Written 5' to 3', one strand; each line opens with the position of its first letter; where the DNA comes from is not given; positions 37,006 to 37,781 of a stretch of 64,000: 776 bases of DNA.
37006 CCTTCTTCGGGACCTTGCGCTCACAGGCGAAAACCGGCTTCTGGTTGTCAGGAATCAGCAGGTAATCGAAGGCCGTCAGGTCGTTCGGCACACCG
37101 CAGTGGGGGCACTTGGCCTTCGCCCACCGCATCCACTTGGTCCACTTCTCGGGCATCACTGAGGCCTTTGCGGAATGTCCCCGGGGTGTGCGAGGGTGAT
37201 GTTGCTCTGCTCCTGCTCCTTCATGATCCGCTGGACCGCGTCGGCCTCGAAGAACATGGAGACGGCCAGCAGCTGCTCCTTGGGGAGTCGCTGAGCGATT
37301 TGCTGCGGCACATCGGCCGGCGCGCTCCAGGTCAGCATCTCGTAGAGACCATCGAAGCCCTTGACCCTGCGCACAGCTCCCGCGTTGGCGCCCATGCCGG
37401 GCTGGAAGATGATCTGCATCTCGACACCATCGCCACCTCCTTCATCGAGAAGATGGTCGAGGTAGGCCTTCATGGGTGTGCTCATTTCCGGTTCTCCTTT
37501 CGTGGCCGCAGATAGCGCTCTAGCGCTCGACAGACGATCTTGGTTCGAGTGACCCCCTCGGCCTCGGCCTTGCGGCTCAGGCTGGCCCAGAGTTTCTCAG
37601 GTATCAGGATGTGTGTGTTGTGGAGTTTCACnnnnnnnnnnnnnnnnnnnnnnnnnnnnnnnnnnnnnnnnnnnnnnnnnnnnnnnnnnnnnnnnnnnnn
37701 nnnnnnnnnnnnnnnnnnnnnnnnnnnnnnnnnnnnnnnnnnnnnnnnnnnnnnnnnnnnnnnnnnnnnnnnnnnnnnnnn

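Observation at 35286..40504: Nucleotidyltransferase / GT-B glycosyltransferase / kinase-like island with embedded RHH and NrdR-like zinc-ribbon proteins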

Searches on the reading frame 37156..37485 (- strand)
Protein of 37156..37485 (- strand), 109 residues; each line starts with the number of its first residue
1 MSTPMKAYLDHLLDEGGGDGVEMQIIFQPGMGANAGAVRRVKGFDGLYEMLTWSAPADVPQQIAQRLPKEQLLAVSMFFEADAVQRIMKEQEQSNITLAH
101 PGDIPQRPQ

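Call 4: search_protein_families(library=pfam, proteins=[window:37156-37485:-], max_evalue=0.1)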
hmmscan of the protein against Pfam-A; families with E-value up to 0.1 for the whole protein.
window:37156-37485:- (109 aa): 0 families

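Call 5: search_protein_families(library=phrogs, proteins=[window:37156-37485:-], max_evalue=0.1)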
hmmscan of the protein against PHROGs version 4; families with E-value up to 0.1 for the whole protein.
window:37156-37485:- (109 aa): 0 families

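Call 44: search_protein_families(library=ncbifam, proteins=[window:37156-37485:-], max_evalue=0.1)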
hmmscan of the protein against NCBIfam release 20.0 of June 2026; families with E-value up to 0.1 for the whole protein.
window:37156-37485:- (109 aa): 0 families

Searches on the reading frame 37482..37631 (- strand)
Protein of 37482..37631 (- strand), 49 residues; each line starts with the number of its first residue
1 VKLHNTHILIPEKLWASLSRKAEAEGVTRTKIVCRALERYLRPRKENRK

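Call 4: search_protein_families(library=pfam, proteins=[window:37482-37631:-], max_evalue=0.1)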
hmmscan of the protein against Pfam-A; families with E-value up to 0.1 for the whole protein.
window:37482-37631:- (49 aa): 2 families
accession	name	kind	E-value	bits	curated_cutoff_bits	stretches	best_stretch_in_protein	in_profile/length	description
PF01402.27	RHH_1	-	0.00037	20.8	20.5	1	10-41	6-37/39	Ribbon-helix-helix protein, copG family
PF07878.17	RHH_5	-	0.018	15.2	26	1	8-44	6-42/43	CopG-like RHH_1 or ribbon-helix-helix domain, RHH_5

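Call 5: search_protein_families(library=phrogs, proteins=[window:37482-37631:-], max_evalue=0.1)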
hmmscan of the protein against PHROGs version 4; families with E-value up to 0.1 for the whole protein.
window:37482-37631:- (49 aa): 5 families
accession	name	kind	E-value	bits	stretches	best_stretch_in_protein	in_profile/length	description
phrog_6506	-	transcription regulation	9e-06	26.7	1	9-45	15-51/59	Arc-like repressor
phrog_25971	-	unknown function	0.0026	19.1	1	8-43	78-113/116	-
phrog_876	-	transcription regulation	0.0033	18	1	9-47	14-52/239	transcriptional repressor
phrog_582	-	transcription regulation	0.011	17.1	1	4-47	58-101/105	Arc-like repressor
phrog_7325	-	transcription regulation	0.08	14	1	10-43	63-96/151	CopG-like transcriptional repressor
